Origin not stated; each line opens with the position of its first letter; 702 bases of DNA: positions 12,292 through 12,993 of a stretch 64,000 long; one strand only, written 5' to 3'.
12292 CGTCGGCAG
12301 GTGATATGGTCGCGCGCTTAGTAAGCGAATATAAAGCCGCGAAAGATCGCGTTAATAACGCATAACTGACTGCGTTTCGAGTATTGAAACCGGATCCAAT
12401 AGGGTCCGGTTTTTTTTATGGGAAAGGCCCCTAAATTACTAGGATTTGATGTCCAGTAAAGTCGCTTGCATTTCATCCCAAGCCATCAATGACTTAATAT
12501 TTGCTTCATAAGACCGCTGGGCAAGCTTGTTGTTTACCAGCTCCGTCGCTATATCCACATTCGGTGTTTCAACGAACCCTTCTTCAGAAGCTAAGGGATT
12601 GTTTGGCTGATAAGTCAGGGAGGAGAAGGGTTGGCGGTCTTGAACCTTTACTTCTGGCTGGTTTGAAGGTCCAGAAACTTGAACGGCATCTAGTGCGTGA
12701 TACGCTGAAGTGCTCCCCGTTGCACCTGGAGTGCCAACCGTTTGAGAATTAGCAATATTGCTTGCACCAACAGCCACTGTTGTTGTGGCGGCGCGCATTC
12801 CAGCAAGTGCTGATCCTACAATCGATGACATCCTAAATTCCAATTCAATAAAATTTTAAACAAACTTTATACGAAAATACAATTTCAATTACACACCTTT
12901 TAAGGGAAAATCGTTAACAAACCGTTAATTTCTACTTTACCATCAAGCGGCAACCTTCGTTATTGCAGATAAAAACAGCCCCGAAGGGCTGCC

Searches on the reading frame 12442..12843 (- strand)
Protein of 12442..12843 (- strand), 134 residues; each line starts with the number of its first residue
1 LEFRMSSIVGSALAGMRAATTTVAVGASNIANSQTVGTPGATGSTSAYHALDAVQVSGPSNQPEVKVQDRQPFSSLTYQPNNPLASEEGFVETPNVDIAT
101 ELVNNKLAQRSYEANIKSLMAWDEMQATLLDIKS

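Call 26: search_protein_families(library=pfam, proteins=[window:12442-12843:-], max_evalue=0.01)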
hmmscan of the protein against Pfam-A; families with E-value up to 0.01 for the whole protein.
seq(134 aa): 1 family
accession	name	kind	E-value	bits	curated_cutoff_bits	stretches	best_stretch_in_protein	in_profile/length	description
PF06429.18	Flg_bbr_C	-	1.9e-11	43.7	23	1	88-131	2-45/46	Flagellar basal body rod FlgEFG protein C-terminal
